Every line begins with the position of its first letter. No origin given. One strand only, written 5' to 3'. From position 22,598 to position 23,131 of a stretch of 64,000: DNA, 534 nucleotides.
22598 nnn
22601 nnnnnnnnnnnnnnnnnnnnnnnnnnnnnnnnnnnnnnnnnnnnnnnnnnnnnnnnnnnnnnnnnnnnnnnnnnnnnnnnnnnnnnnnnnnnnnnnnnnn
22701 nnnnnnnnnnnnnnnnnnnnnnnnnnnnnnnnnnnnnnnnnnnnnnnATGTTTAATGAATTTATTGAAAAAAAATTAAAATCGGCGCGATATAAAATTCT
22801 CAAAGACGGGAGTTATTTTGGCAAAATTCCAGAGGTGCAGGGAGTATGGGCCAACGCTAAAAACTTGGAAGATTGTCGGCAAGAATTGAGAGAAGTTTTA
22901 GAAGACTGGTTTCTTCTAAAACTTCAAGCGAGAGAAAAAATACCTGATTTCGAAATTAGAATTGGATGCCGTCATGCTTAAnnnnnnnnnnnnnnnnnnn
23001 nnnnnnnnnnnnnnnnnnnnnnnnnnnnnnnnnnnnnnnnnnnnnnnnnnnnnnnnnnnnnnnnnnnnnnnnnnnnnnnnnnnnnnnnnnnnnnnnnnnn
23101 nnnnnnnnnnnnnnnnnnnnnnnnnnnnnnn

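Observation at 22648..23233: hicBA cassette inserted at the start of the rluD-like gene, flanked by a 43-bp duplication of that gene's 5' end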

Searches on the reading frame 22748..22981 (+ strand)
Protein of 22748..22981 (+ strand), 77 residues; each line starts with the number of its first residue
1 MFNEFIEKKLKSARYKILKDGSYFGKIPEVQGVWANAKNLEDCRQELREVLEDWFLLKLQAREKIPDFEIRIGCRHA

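Call 5: search_protein_families(library=pfam, proteins=[window:22748-22981:+], max_evalue=0.01)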
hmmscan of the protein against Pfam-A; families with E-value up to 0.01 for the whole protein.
window:22748-22981:+ (77 aa): 1 family
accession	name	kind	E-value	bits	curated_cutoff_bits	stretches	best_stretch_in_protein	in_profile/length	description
PF21748.3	UPF0150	-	4.8e-26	90.9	27.3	1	4-66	1-64/64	UPF0150-like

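Call 8: find_encoding_contigs(protein=window:22748-22981:+, flank=6000, max_places=10)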
Protein window:22748-22981:+ (77 aa): 24 contigs read that carry it; 4 places shown.
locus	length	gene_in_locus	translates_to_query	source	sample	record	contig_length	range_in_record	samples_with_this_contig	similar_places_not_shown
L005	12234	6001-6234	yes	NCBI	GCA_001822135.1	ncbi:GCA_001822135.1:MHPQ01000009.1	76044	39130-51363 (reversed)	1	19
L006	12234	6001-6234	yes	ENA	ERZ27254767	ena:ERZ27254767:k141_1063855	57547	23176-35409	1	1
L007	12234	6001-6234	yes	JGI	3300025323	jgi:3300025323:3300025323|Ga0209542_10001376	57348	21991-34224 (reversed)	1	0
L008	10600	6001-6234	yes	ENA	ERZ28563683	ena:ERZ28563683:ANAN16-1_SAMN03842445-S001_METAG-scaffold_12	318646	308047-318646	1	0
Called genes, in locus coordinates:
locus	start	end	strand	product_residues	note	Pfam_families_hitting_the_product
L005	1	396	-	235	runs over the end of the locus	-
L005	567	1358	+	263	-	-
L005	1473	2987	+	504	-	-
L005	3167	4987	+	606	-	PF06480:FtsH_ext (weak), PF00004:AAA, PF17862:AAA_lid_3, PF01434:Peptidase_M41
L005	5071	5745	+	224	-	-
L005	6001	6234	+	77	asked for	PF21748:UPF0150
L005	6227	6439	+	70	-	PF07927:HicA_toxin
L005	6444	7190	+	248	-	PF00849:PseudoU_synth_2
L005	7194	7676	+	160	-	PF01245:Ribosomal_L19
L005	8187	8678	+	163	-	-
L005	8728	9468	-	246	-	PF02535:Zip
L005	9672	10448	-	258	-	PF14528:LAGLIDADG_3 (faint)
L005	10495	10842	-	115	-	PF02033:RBFA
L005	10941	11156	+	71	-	-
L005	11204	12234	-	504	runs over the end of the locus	PF00009:GTP_EFTU, PF00025:Arf (weak), PF02421:FeoB_N, PF00071:Ras, PF01926:MMR_HSR1, PF08477:Roc, PF22042:EF-G_D2, PF11987:IF-2, +5 more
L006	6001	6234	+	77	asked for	PF21748:UPF0150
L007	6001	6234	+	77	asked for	PF21748:UPF0150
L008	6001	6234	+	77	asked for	PF21748:UPF0150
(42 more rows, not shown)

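Call 18: find_homologous_proteins(query=window:22748-22981:+, max_evalue=0.00001)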
Query window:22748-22981:+ (77 aa): 207 proteins with E <= 0.00001 among 207 candidates; the best 120 are listed.
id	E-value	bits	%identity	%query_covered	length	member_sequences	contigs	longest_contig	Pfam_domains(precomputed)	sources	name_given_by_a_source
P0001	1.4e-39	151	75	100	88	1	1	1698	PF21748.4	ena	-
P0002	2.0e-39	150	90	100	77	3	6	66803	PF21748.4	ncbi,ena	ncbi:MAG: type II toxin-antitoxin system HicB family antitoxin [Patescibacteria group bacterium]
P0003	8.2e-39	148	87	100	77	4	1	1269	PF21748.4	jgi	jgi:predicted RNase H-like HicB family nuclease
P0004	2.9e-36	140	83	100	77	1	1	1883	PF21748.4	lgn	-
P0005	5.1e-36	139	82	99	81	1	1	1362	PF21748.4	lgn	-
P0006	1.8e-35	138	80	99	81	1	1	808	PF21748.4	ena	-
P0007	4.7e-35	136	80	99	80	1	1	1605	PF21748.4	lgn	-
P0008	6.5e-35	136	80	99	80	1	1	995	PF21748.4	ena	-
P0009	8.4e-35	135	82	99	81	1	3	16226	PF21748.4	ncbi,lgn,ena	-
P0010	1.6e-34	135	81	97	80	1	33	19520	PF21748.4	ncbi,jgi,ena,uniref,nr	ncbi:MAG: antitoxin HicB [Candidatus Staskawiczbacteria bacterium RIFCSPLOWO2_12_FULL_37_15]|uniref:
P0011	2.0e-34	134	82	99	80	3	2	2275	PF21748.4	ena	-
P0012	4.7e-34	133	80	97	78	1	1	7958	PF21748.4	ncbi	-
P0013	1.8e-33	131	76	99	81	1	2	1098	PF21748.4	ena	-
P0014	3.4e-33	130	76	99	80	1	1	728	PF21748.4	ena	-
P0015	3.8e-33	130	78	95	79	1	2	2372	PF21748.4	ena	-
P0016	4.5e-33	130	78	99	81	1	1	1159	PF21748.4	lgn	-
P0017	6.3e-33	129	75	100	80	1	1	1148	PF21748.4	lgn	-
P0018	9.0e-33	129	74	100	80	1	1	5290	PF21748.4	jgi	-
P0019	1.8e-32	128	76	97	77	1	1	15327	PF21748.4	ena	-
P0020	3.3e-32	127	73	100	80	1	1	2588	PF21748.4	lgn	-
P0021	3.4e-32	127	77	95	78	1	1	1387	PF21748.4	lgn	-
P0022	8.1e-32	126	76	99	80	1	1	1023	PF21748.4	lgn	-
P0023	1.0e-31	126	77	95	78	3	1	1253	PF21748.4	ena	-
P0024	1.1e-31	125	73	97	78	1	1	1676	PF21748.4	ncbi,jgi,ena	-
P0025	1.4e-31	125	72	100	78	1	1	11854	PF21748.4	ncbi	-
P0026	1.5e-31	125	75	97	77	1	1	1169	PF21748.4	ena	-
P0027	1.8e-31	125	74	100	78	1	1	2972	PF21748.4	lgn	-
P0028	2.4e-31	124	70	100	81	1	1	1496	PF21748.4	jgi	-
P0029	4.4e-31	124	74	99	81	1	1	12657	PF21748.4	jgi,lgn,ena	-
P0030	5.0e-31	123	73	100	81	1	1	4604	PF21748.4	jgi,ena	-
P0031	1.3e-30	122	73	97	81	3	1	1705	PF21748.4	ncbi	-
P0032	1.7e-30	122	71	97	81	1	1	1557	PF21748.4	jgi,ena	-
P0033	1.9e-30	122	70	100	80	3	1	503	PF21748.4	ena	-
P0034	1.9e-30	122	71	100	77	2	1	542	PF21748.4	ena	-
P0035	2.1e-30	121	73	97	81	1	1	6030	PF21748.4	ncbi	-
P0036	3.2e-30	121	71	97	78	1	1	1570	PF21748.4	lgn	-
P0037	3.2e-30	121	72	97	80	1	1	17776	PF21748.4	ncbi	-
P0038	4.4e-30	120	74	95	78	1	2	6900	PF21748.4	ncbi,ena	ncbi:MAG: type II toxin-antitoxin system HicB family antitoxin [Patescibacteria group bacterium]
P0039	5.7e-30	120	74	99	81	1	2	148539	PF21748.4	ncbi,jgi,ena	-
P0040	6.7e-30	120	73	100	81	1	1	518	PF21748.4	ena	-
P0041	9.7e-30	119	70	99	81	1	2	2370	PF21748.4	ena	-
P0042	9.8e-30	119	73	97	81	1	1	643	PF21748.4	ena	-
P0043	1.5e-29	119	69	97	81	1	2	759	PF21748.4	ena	-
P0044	1.9e-29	118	70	99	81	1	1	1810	PF21748.4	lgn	-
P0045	2.0e-29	118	72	97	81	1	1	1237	PF21748.4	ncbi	-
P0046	2.1e-29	118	67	99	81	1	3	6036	PF21748.4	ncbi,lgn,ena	-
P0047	2.1e-29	118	70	99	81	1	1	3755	PF21748.4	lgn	-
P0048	2.7e-29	118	71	99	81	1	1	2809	PF21748.4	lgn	-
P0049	3.3e-29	118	72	99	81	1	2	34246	PF21748.4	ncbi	-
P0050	3.6e-29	118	70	99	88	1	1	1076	PF21748.4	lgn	-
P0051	4.8e-29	117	71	99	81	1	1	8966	PF21748.4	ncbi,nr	ncbi:MAG: type II toxin-antitoxin system HicB family antitoxin [Patescibacteria group bacterium]|nr:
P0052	4.9e-29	117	69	97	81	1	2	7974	PF21748.4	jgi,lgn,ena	jgi:predicted RNase H-like HicB family nuclease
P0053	5.2e-29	117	69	100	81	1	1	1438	PF21748.4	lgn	-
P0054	5.7e-29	117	71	95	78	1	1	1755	PF21748.4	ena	-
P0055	8.6e-29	116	67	99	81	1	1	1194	PF21748.4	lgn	-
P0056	9.6e-29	116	68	99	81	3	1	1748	PF21748.4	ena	-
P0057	1.1e-28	116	72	97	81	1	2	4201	PF21748.4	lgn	-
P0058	1.3e-28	116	68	100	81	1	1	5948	PF21748.4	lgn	-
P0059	1.5e-28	116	72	97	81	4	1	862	PF21748.4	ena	-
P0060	1.6e-28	116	72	97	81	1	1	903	PF21748.4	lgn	-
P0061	1.6e-28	115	65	100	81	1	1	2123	PF21748.4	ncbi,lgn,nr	ncbi:MAG: type II toxin-antitoxin system HicB family antitoxin [bacterium]|nr:type II toxin-antitoxi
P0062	1.7e-28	115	67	97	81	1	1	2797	PF21748.4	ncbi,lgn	-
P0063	2.1e-28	115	76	88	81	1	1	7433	PF21748.4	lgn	-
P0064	2.1e-28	115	67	99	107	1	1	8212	PF21748.4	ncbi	-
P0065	2.8e-28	115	71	97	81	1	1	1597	PF21748.4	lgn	-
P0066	3.1e-28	115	69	94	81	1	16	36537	PF21748.4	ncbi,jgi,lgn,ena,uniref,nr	ncbi:MAG: antitoxin HicB [Candidatus Terrybacteria bacterium RIFCSPHIGHO2_01_FULL_48_17]|uniref:Anti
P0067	3.2e-28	115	85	79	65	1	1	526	PF21748.4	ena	-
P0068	3.2e-28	115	71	99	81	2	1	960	PF21748.4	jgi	jgi:predicted RNase H-like HicB family nuclease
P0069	3.4e-28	114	68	97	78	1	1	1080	PF21748.4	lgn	-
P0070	3.6e-28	114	68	97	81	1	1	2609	PF21748.4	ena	-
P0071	4.3e-28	114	68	100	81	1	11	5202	PF21748.4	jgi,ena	-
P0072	4.3e-28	114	67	99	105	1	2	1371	PF21748.4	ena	-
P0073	4.3e-28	114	70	99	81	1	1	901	PF21748.4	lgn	-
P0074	4.6e-28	114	70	99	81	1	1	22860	PF21748.4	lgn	-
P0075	4.6e-28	114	68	99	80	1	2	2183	PF21748.4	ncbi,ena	-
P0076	4.8e-28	114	64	100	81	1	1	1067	PF21748.4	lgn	-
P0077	5.6e-28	114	68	99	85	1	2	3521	PF21748.4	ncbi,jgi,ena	-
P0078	6.0e-28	114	68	99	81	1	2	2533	PF21748.4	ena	-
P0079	6.1e-28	114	70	99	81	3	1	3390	PF21748.4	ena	-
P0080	6.5e-28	114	68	97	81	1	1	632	PF21748.4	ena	-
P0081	7.2e-28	113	70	95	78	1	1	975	PF21748.4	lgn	-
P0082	8.4e-28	113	65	97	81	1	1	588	PF21748.4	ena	-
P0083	8.9e-28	113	70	99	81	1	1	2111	PF21748.4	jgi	jgi:predicted RNase H-like HicB family nuclease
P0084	9.0e-28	113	72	92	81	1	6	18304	PF21748.4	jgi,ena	-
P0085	9.8e-28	113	71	97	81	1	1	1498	PF21748.4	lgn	-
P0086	1.1e-27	113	69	97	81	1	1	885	PF21748.4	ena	-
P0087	1.1e-27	113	69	97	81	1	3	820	PF21748.4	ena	-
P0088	1.2e-27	113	68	99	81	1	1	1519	PF21748.4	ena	-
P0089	1.2e-27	113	65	100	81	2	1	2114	PF21748.4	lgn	-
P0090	1.3e-27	113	66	99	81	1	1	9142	PF21748.4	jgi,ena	-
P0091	1.3e-27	113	68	99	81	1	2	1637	PF21748.4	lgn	-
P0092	1.6e-27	112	64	100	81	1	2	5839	PF21748.4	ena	-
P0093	1.8e-27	112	70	99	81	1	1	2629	PF21748.4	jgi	jgi:predicted RNase H-like HicB family nuclease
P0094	1.9e-27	112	68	97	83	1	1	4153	PF21748.4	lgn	-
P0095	1.9e-27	112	70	99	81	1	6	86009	PF21748.4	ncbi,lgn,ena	ncbi:MAG: type II toxin-antitoxin system HicB family antitoxin [Patescibacteria group bacterium]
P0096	2.0e-27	112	67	99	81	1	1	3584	PF21748.4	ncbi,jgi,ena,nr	ncbi:type II toxin-antitoxin system HicB family antitoxin [Patescibacteria group bacterium]|nr:type 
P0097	2.1e-27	112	69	97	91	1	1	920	PF21748.4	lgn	-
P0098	2.2e-27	112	69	97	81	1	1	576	PF21748.4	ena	-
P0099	2.7e-27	112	66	100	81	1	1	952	PF21748.4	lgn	-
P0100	2.9e-27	111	67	97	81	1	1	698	PF21748.4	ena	-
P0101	3.1e-27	111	67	97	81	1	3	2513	PF21748.4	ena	-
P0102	3.3e-27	111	69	97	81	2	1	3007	PF21748.4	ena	-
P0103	3.3e-27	111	66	99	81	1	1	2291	PF21748.4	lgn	-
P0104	3.5e-27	111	67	99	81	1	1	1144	PF21748.4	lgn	-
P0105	3.7e-27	111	67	97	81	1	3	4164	PF21748.4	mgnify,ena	mgnify:CR=1 FL=1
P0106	3.9e-27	111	70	92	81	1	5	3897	PF21748.4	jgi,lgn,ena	-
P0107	4.1e-27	111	75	87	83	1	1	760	PF21748.4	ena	-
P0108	4.4e-27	111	69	97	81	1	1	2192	PF21748.4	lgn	-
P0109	4.5e-27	111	67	99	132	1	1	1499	PF21748.4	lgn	-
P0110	4.7e-27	111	66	99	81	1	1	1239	PF21748.4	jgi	-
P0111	5.1e-27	111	67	99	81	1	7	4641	PF21748.4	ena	-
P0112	6.3e-27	110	69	97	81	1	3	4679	PF21748.4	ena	-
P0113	6.7e-27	110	63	100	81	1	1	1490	PF21748.4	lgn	-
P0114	7.6e-27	110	64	100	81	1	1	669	PF21748.4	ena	-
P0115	8.3e-27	110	63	100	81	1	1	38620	PF21748.4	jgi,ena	-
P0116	1.1e-26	110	82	78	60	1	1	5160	PF21748.4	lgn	-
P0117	1.1e-26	110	71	97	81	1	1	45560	PF21748.4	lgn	-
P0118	1.2e-26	109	63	99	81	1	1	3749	PF21748.4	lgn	-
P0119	1.2e-26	109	67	97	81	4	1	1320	PF21748.4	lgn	-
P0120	1.5e-26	109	67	97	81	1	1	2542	PF21748.4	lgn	-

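Call 19: find_encoding_contigs(protein=P0003, flank=3000, max_places=3)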
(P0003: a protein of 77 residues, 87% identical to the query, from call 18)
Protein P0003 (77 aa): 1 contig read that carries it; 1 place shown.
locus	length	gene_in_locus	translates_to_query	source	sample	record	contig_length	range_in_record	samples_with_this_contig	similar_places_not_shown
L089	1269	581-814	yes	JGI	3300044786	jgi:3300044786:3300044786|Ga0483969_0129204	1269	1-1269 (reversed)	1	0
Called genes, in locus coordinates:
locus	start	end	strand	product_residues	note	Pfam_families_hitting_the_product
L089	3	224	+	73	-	?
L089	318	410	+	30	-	-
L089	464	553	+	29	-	-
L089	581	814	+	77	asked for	PF21748:UPF0150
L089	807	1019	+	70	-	PF07927:HicA_toxin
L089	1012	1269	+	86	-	?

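Call 20: find_encoding_contigs(protein=P0004, flank=3000, max_places=3)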
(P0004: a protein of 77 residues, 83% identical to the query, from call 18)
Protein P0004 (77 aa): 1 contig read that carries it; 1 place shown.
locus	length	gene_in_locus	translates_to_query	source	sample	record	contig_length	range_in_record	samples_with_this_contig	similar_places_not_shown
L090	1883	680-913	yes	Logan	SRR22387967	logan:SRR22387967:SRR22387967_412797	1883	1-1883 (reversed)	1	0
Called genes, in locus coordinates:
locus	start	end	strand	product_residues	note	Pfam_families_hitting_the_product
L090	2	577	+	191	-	?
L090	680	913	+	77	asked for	PF21748:UPF0150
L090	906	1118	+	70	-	PF07927:HicA_toxin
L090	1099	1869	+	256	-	PF00849:PseudoU_synth_2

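Call 21: find_encoding_contigs(protein=P0009, flank=3000, max_places=3)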
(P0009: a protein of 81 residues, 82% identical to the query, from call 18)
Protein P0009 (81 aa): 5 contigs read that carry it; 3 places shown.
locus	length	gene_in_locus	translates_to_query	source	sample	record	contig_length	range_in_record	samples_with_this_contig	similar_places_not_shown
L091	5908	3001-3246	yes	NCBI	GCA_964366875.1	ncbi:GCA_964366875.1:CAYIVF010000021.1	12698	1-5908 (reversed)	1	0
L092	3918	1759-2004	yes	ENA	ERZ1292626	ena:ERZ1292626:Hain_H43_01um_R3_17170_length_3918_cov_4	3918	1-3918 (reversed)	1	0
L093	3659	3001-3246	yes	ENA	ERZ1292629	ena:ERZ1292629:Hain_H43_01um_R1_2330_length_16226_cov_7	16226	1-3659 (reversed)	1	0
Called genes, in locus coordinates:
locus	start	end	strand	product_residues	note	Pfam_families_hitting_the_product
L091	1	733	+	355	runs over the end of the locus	-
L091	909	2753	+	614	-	PF06480:FtsH_ext, PF00004:AAA, PF17862:AAA_lid_3, PF01434:Peptidase_M41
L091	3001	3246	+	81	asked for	PF21748:UPF0150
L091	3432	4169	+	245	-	PF00849:PseudoU_synth_2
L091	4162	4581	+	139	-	PF01245:Ribosomal_L19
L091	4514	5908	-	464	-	?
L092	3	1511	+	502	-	?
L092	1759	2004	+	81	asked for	PF21748:UPF0150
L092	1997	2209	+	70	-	PF07927:HicA_toxin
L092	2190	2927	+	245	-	PF00849:PseudoU_synth_2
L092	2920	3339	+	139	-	PF01245:Ribosomal_L19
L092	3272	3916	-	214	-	?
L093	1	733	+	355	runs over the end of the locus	-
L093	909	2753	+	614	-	PF06480:FtsH_ext, PF00004:AAA, PF17862:AAA_lid_3, PF01434:Peptidase_M41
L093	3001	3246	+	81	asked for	PF21748:UPF0150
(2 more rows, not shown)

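Call 22: find_encoding_contigs(protein=P0010, flank=3000, max_places=4)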
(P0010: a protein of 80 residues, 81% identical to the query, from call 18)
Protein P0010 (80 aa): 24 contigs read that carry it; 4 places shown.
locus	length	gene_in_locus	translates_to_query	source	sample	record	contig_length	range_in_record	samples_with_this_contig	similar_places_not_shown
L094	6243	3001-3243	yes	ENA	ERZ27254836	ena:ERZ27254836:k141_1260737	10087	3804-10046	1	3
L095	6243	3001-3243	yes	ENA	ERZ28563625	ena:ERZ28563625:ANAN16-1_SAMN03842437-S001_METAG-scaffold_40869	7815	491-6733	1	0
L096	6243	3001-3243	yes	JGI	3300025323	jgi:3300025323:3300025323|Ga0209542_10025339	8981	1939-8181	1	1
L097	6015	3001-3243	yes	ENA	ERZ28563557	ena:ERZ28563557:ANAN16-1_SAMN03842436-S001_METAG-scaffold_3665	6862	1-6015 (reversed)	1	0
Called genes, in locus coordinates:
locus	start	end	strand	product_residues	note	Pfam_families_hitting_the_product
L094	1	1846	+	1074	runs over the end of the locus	PF06480:FtsH_ext (weak), PF14528:LAGLIDADG_3 (faint), PF00004:AAA, PF14890:Intein_splicing, PF17862:AAA_lid_3, PF01434:Peptidase_M41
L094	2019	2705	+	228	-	-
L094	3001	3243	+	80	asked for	PF21748:UPF0150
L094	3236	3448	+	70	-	PF07927:HicA_toxin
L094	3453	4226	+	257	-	PF00849:PseudoU_synth_2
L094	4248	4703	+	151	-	PF01245:Ribosomal_L19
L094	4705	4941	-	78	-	-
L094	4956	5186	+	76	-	-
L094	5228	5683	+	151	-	-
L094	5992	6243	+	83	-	-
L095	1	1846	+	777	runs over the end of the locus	?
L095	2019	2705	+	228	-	-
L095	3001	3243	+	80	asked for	PF21748:UPF0150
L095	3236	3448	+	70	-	PF07927:HicA_toxin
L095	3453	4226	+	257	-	PF00849:PseudoU_synth_2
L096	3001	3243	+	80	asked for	PF21748:UPF0150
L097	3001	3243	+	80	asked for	PF21748:UPF0150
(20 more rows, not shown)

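Call 26: find_encoding_contigs(protein=P0039, flank=3000, max_places=2)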
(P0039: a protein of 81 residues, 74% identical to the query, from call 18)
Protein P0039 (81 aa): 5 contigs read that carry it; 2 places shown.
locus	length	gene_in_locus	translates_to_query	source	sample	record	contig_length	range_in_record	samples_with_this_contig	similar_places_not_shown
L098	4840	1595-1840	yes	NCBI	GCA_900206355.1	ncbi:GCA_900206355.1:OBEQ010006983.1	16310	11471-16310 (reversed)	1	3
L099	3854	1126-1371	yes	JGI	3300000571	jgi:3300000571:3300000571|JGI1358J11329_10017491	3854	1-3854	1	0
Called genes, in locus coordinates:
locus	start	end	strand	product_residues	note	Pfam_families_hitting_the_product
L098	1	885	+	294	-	?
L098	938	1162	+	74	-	-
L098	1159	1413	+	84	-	-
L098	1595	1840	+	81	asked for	PF21748:UPF0150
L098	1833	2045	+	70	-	PF07927:HicA_toxin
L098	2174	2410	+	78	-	-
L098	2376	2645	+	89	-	PF05016:ParE_toxin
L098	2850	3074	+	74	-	-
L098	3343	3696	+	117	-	PF01541:GIY-YIG, PF10544:T5orf172 (weak)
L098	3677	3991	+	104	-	PF05960:DUF885 (faint)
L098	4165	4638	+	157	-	-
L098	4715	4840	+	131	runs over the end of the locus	-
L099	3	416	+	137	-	?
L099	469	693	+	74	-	-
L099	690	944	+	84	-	-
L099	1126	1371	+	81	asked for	PF21748:UPF0150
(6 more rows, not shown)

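Call 27: find_encoding_contigs(protein=P0066, flank=3000, max_places=2)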
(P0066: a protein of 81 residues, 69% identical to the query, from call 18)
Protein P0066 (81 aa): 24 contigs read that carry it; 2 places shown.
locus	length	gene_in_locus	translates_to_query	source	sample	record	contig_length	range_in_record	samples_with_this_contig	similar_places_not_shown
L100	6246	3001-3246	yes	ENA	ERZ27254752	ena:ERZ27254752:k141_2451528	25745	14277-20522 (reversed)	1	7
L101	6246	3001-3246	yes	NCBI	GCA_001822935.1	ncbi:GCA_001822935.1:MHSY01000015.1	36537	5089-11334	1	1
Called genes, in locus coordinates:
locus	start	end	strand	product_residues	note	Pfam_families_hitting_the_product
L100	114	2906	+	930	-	PF07517:SecA_DEAD, PF01043:SecA_PP_bind, PF21090:P-loop_SecA, PF07516:SecA_SW, PF02810:SEC-C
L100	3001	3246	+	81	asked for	PF21748:UPF0150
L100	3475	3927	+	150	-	PF18931:DUF5680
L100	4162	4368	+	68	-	-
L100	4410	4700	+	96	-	-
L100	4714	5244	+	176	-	PF01928:CYTH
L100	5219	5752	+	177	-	PF00293:NUDIX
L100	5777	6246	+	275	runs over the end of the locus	PF01177:Asp_Glu_race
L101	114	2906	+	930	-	PF07517:SecA_DEAD, PF01043:SecA_PP_bind, PF21090:P-loop_SecA, PF07516:SecA_SW, PF02810:SEC-C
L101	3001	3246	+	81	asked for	PF21748:UPF0150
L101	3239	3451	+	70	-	PF07927:HicA_toxin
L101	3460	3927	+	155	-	PF18931:DUF5680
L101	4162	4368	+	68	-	-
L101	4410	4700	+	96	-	-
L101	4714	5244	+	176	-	PF01928:CYTH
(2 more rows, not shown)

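Call 28: find_encoding_contigs(protein=P0019, flank=3000, max_places=2)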
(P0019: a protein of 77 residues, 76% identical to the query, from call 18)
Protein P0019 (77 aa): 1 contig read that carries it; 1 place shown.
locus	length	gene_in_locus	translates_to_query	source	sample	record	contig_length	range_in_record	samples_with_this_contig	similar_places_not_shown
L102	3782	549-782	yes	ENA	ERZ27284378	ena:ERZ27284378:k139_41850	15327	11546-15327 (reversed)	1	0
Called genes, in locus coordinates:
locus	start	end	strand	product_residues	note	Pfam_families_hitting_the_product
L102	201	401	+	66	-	-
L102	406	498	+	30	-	-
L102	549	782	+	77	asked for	PF21748:UPF0150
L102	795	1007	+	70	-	PF07927:HicA_toxin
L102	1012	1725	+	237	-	PF00849:PseudoU_synth_2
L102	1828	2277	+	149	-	PF01245:Ribosomal_L19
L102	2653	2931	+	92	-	PF01541:GIY-YIG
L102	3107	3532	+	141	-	PF00583:Acetyltransf_1, PF13673:Acetyltransf_10 (weak), PF13508:Acetyltransf_7, PF08445:FR47 (weak)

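Call 56: search_protein_families(library=ncbifam, proteins=[window:22748-22981:+], max_evalue=0.001)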
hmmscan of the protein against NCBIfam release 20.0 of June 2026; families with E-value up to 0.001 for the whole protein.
window:22748-22981:+ (77 aa): 0 families
